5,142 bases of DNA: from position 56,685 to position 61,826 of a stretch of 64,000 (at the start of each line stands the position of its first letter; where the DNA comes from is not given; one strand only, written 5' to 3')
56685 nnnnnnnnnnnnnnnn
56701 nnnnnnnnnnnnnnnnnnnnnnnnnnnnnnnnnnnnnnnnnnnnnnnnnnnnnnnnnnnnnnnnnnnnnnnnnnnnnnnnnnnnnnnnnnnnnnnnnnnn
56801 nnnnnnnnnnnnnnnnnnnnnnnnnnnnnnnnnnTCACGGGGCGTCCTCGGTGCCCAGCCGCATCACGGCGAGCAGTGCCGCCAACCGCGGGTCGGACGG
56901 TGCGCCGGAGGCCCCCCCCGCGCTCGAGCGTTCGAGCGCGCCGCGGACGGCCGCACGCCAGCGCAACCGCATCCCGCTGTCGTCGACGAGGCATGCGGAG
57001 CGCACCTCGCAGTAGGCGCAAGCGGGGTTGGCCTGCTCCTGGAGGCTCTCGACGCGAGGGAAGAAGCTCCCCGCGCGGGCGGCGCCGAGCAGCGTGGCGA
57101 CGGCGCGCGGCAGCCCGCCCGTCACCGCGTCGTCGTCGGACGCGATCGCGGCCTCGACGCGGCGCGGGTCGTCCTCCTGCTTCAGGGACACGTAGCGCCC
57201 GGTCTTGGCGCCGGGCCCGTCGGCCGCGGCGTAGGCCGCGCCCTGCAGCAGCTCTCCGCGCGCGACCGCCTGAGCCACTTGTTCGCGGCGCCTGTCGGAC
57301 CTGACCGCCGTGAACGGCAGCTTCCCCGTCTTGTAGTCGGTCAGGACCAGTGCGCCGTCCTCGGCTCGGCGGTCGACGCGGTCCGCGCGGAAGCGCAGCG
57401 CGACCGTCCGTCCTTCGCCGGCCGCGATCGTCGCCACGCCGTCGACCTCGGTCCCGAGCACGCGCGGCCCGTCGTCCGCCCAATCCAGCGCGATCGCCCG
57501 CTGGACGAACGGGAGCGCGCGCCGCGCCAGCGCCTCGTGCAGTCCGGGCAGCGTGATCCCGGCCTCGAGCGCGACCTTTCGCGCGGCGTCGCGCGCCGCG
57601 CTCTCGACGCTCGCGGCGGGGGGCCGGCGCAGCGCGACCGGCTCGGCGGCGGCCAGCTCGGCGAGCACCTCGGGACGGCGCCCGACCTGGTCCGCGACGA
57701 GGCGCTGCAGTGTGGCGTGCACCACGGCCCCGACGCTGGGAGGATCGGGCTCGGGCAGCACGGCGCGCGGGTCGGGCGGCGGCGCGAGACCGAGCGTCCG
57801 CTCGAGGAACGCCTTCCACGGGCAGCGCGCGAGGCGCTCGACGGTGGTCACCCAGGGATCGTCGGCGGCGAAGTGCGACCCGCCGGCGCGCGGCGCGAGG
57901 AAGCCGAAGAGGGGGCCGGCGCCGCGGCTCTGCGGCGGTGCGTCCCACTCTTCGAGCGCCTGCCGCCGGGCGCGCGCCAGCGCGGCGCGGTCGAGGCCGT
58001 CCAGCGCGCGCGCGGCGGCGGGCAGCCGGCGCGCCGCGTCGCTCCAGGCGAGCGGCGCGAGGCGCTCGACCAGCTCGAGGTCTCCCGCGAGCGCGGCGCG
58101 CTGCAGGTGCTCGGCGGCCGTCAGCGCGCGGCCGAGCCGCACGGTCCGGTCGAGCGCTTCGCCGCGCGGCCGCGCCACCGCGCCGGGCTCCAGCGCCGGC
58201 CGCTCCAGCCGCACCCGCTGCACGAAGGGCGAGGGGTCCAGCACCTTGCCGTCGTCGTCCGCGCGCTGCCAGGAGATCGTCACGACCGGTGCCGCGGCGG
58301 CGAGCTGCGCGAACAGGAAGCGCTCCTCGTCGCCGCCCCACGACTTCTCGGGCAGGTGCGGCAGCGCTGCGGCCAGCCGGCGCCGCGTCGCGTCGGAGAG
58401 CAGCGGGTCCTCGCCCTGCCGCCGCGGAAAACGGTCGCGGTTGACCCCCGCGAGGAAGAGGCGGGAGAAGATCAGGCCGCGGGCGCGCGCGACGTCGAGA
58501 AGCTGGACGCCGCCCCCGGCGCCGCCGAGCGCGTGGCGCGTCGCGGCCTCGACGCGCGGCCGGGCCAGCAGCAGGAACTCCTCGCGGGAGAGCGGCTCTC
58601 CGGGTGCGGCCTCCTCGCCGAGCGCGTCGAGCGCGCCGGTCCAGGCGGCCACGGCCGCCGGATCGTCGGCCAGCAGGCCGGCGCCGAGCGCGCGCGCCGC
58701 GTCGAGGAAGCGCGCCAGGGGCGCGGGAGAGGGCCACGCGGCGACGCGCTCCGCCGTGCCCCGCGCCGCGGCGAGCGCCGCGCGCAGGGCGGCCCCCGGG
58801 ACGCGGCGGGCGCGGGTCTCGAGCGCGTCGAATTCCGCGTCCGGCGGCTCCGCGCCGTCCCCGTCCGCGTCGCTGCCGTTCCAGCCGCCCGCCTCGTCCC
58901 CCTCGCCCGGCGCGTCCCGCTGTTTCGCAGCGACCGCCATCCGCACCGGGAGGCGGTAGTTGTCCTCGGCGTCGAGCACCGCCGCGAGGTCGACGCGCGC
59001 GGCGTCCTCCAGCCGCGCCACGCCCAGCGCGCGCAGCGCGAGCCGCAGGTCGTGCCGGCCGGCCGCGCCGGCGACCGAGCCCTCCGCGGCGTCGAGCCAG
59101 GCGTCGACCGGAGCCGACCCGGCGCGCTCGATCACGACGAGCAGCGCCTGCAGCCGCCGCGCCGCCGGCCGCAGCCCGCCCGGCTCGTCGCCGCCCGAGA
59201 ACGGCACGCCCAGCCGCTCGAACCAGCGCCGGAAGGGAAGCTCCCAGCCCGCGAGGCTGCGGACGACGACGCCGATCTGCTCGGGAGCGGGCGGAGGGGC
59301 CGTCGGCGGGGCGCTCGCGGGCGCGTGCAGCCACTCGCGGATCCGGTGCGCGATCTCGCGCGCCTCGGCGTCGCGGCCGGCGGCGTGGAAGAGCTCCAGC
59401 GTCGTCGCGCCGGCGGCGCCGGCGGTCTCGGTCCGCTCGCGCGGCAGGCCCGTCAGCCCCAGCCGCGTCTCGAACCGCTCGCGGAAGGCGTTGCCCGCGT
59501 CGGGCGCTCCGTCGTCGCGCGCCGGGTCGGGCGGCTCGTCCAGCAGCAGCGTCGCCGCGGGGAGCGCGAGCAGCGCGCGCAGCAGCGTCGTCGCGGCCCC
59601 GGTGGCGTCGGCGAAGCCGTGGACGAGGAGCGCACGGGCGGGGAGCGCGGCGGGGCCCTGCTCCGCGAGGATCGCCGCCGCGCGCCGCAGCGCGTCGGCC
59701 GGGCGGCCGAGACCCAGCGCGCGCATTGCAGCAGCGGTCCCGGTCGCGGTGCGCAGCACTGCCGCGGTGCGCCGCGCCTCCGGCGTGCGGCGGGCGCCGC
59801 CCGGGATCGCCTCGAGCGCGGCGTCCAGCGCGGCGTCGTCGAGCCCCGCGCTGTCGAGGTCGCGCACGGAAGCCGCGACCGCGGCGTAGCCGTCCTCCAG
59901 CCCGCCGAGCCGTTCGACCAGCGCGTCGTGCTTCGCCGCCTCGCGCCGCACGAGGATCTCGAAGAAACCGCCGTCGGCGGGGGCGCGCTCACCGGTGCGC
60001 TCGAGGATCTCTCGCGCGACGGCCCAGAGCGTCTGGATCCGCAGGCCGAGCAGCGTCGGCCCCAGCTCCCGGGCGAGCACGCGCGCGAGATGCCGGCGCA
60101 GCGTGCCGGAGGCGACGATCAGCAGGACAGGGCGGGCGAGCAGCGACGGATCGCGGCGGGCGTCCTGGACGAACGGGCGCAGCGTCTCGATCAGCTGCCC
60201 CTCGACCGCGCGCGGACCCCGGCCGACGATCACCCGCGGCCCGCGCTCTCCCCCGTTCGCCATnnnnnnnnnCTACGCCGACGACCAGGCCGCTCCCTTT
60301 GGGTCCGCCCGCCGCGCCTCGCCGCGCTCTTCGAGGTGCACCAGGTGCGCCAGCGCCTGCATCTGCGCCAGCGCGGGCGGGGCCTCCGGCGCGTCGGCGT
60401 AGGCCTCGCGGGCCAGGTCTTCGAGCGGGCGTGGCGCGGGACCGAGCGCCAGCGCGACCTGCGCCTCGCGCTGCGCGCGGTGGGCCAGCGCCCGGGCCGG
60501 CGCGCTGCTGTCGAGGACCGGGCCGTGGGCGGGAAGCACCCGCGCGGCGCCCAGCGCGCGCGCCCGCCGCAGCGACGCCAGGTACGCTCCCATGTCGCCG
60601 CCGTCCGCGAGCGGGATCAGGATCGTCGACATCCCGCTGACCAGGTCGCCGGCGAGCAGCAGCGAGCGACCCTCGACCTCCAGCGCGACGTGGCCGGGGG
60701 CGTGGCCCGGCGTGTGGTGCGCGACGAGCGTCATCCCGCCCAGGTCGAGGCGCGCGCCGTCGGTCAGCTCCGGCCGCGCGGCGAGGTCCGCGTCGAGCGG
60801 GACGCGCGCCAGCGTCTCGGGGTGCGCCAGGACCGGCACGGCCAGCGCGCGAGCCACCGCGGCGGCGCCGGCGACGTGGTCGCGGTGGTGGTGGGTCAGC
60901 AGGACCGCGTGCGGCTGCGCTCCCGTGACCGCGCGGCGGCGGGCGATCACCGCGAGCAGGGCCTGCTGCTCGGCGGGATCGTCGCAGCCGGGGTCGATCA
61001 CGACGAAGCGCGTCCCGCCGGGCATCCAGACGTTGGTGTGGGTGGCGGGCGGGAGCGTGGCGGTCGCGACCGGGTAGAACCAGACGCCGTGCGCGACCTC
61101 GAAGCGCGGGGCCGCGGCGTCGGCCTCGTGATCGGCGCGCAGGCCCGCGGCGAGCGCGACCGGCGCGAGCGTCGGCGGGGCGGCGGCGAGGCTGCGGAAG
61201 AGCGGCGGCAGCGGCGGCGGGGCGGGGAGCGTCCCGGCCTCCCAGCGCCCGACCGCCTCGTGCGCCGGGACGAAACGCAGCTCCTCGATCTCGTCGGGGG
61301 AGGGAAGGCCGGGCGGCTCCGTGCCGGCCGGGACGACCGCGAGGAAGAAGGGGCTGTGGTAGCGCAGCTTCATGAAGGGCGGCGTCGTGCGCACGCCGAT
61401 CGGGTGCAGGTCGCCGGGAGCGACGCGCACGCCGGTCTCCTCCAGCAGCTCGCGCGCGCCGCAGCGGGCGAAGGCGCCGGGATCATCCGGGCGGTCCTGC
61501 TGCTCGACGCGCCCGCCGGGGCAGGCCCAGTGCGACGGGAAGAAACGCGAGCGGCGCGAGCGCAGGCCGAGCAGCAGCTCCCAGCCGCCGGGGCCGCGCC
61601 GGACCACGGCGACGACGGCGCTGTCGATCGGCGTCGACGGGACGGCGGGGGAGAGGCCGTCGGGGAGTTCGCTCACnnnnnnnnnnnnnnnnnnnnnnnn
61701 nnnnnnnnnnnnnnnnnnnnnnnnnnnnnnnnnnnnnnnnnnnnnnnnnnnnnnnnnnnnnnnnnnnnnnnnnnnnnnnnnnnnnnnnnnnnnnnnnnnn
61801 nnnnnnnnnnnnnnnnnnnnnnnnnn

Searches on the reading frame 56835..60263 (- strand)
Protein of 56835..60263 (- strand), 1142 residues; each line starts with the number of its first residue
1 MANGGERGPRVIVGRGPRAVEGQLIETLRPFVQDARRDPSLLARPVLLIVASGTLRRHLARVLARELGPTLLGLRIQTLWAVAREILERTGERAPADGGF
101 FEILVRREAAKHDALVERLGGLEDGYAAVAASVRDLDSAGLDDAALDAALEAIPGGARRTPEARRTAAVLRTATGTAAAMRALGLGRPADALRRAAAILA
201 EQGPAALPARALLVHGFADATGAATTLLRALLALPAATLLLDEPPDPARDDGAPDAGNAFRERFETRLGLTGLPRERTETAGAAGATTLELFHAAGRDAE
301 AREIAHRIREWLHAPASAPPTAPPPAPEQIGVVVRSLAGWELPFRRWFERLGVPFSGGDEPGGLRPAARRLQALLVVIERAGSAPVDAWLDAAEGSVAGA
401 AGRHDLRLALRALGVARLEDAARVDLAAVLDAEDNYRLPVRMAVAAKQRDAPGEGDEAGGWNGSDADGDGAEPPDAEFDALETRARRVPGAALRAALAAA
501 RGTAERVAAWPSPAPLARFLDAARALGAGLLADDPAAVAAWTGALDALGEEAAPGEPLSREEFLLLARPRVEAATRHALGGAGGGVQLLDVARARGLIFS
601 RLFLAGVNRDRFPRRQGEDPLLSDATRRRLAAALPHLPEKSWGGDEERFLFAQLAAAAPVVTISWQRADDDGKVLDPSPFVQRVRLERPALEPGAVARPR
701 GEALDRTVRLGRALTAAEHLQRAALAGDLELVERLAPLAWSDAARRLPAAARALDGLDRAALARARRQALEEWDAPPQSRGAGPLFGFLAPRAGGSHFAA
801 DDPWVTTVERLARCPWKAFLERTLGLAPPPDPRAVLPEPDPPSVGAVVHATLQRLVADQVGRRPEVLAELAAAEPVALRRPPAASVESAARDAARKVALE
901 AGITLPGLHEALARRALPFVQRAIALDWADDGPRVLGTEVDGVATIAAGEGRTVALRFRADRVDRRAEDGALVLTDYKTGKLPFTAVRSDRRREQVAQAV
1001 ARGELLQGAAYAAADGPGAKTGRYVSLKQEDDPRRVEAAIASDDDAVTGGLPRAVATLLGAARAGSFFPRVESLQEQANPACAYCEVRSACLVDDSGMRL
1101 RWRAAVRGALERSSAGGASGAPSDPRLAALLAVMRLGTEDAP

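Call 88: search_protein_families(library=pfam, proteins=[window:56835-60263:-], max_evalue=0.00001)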
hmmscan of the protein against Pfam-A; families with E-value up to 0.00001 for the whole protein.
window:56835-60263:- (1142 aa): 1 family
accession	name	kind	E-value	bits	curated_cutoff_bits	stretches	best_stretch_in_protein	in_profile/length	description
PF12705.13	PDDEXK_1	-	6.5e-24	85.7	22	1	805-1091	4-246/247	PD-(D/E)XK nuclease superfamily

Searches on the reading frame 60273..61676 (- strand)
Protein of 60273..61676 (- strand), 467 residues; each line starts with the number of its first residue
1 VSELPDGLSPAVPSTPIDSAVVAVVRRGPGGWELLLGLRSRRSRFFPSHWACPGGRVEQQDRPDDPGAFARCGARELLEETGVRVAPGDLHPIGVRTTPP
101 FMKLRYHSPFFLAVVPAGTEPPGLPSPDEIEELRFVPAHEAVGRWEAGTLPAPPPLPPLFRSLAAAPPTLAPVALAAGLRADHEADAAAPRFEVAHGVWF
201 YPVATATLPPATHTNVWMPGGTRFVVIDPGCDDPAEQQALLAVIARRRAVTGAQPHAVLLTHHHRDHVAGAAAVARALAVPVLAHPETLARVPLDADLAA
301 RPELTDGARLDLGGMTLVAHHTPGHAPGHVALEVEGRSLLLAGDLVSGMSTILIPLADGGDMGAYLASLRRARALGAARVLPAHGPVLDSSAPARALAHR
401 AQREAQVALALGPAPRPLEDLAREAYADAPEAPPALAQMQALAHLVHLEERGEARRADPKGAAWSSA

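Call 92: search_protein_families(library=pfam, proteins=[window:60273-61676:-], max_evalue=0.00001)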
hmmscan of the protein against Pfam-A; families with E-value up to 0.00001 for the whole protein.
window:60273-61676:- (467 aa): 3 families
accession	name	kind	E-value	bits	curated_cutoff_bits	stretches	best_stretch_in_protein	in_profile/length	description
PF00753.33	Lactamase_B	-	1.7e-28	100.3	22.7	1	216-384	8-196/196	Metallo-beta-lactamase superfamily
PF00293.34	NUDIX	-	3.8e-12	46.8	21.1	1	19-141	4-118/134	NUDIX domain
PF12706.13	Lactamase_B_2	-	1.2e-07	31.9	27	1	224-313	2-99/200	Beta-lactamase superfamily domain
